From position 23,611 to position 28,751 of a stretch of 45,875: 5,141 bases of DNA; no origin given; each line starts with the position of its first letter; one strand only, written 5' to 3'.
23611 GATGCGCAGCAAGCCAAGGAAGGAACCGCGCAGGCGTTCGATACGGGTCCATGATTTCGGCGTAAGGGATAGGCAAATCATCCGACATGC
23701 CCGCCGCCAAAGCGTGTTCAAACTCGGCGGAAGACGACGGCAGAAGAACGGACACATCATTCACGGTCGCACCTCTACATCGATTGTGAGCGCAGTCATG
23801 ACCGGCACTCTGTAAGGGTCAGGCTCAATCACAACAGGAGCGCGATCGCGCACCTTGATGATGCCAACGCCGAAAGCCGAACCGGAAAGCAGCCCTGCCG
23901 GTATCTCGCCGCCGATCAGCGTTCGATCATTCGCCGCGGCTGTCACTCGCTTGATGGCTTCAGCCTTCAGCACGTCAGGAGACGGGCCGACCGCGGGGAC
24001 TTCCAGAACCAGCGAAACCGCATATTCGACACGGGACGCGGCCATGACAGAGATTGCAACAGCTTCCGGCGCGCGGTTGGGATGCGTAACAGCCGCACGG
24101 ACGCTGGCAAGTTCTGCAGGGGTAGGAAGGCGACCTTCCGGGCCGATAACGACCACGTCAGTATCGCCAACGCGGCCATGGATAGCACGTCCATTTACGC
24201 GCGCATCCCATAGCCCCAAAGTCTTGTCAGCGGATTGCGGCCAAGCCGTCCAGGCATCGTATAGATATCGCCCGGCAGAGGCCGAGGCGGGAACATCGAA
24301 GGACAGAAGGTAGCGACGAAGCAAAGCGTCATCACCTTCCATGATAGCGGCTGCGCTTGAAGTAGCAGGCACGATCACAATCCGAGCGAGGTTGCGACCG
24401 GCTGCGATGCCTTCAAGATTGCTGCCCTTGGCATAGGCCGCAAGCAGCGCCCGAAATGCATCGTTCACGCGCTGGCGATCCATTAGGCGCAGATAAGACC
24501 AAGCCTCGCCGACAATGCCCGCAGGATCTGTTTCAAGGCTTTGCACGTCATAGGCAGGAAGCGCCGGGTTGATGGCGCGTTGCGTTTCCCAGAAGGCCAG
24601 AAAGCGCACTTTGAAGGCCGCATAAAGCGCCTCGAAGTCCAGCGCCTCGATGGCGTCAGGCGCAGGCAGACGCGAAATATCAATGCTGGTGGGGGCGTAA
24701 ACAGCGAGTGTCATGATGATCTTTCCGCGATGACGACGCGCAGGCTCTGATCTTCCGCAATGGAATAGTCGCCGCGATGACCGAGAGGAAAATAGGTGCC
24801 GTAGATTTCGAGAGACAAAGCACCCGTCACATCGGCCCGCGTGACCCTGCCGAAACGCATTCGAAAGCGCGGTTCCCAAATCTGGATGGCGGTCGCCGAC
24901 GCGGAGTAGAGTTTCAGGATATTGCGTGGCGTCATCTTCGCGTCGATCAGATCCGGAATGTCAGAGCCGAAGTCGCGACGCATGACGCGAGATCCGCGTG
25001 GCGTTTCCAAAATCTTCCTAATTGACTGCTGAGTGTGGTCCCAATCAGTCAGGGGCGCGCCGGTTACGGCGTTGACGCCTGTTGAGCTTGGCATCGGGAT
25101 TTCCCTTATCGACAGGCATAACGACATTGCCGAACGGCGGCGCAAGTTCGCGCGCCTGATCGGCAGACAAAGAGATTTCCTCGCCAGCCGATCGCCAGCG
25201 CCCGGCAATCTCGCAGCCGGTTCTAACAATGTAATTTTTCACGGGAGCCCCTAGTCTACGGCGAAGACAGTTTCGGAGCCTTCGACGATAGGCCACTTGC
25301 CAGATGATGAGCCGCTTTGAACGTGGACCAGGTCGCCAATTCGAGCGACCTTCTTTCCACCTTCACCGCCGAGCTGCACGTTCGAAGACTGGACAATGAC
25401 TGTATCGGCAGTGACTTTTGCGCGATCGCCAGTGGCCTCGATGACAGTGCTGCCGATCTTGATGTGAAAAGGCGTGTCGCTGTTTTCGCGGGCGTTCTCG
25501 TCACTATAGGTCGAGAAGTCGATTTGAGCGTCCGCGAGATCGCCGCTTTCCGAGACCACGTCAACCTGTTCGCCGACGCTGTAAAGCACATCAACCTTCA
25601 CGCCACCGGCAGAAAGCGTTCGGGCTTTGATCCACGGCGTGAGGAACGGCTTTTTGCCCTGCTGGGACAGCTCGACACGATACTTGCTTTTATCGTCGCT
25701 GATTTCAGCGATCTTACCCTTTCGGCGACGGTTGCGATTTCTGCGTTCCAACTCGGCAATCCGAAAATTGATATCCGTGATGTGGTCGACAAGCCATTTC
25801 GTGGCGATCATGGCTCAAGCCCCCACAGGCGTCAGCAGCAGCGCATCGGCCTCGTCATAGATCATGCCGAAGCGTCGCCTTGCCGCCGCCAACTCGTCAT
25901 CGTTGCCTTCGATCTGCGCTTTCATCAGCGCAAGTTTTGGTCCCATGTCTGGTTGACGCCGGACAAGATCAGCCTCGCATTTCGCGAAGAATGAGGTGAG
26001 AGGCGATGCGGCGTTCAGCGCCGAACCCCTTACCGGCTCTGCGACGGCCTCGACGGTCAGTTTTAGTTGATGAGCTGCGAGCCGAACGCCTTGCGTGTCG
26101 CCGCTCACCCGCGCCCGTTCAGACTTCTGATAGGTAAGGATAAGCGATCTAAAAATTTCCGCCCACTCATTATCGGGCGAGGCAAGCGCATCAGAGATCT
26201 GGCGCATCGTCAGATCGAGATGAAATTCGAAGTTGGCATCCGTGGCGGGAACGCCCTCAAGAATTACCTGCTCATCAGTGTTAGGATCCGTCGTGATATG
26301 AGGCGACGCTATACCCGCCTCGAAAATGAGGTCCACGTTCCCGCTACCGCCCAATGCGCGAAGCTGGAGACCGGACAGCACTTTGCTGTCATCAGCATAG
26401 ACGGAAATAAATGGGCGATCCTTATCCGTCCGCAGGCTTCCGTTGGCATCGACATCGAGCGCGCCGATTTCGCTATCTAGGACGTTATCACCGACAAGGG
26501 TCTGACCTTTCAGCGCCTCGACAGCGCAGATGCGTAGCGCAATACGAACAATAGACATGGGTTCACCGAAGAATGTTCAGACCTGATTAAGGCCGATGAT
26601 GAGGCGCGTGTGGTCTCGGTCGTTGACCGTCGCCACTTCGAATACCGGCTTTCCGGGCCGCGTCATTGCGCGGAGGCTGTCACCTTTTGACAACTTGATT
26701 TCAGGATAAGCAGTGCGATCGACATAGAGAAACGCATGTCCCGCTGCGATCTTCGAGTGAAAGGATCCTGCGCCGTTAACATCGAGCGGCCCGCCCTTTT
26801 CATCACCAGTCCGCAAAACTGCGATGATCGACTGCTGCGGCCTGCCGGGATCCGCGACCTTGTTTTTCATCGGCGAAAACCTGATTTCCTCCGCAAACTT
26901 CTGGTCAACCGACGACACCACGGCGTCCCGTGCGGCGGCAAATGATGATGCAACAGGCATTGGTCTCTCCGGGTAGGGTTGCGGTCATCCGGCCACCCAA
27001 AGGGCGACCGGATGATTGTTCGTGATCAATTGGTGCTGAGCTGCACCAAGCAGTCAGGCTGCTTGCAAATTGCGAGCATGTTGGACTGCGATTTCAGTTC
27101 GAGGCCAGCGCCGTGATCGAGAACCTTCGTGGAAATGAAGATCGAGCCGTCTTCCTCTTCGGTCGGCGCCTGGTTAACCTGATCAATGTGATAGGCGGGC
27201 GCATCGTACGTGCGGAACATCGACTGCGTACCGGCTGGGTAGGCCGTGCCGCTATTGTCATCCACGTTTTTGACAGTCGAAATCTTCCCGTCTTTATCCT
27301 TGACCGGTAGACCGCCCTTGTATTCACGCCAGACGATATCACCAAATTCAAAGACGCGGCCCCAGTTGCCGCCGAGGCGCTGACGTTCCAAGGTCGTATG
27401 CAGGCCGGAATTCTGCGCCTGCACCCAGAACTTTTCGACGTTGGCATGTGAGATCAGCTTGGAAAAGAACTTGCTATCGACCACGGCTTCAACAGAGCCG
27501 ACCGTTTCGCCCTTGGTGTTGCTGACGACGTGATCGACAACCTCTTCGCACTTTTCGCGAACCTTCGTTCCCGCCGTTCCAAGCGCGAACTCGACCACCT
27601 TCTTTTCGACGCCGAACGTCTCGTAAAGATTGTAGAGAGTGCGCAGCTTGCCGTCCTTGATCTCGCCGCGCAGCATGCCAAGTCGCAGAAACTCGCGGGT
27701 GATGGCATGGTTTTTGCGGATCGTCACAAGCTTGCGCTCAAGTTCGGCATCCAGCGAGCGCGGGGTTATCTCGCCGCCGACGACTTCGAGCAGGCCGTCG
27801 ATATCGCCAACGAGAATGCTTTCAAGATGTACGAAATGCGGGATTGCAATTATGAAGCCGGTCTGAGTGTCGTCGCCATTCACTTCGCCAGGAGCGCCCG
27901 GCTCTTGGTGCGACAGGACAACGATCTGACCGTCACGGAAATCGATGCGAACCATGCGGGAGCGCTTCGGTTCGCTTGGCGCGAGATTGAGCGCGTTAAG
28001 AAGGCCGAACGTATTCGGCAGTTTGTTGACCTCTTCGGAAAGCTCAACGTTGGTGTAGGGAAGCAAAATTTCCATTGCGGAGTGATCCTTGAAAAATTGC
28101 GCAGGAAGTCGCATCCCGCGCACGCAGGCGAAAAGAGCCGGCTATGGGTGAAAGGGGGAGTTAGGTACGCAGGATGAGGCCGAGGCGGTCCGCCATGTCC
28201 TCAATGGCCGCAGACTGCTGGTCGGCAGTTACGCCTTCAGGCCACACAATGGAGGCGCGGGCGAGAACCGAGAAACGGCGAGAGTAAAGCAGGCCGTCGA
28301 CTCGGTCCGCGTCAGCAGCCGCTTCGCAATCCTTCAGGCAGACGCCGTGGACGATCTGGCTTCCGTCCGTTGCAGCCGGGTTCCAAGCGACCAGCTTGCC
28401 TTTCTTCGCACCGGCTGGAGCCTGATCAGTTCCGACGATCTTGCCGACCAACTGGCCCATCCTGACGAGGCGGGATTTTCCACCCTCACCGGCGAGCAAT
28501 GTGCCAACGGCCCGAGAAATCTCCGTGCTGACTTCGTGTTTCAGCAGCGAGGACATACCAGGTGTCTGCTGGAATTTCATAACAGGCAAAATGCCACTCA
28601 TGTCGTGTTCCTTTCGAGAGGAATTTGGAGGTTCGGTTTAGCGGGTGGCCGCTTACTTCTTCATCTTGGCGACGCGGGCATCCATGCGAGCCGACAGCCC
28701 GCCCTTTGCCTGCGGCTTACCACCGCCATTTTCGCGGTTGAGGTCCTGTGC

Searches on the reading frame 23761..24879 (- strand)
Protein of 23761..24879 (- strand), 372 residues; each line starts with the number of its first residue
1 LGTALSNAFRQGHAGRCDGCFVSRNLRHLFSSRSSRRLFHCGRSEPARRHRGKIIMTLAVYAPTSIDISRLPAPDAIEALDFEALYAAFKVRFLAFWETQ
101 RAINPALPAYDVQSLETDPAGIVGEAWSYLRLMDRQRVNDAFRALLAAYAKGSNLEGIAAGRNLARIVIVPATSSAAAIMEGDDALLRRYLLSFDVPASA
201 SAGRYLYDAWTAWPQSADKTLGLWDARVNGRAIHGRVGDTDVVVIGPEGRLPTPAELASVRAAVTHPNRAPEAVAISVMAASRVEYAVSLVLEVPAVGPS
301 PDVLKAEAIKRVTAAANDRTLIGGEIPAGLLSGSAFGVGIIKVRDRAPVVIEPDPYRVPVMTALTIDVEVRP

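Call 38: search_protein_families(library=pfam, proteins=[window:23761-24879:-], max_evalue=0.001)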
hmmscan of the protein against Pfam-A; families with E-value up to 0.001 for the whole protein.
window:23761-24879:- (372 aa): 1 family
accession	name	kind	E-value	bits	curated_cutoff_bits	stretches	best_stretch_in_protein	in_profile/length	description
PF04865.19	Baseplate_J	-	3.2e-07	30.3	21.1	1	180-323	112-244/255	Baseplate J-like protein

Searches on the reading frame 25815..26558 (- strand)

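Call 86: search_protein_families(library=phrogs, proteins=[window:25815-26558:-], max_evalue=0.01)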
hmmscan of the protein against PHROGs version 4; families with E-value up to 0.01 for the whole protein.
window:25815-26558:- (247 aa): 1 family
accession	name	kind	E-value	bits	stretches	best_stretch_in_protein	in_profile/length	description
phrog_12983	-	unknown function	8.3e-72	242.8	1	1-245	1-245/250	-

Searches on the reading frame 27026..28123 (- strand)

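Call 38: search_protein_families(library=pfam, proteins=[window:27026-28123:-], max_evalue=0.001)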
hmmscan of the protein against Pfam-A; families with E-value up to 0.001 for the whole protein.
window:27026-28123:- (365 aa): 1 family
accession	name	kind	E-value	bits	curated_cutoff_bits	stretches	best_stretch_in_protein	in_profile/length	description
PF03864.22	Phage_cap_E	-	4.6e-61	207.1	22.9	1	26-362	3-327/329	Phage major capsid protein E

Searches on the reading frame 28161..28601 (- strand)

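Call 38: search_protein_families(library=pfam, proteins=[window:28161-28601:-], max_evalue=0.001)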
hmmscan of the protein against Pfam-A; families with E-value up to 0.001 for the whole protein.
window:28161-28601:- (146 aa): 1 family
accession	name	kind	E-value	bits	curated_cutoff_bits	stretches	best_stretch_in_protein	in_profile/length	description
PF02924.19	HDPD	-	1.5e-20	73.9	29.1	1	11-139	3-114/116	Bacteriophage lambda head decoration protein D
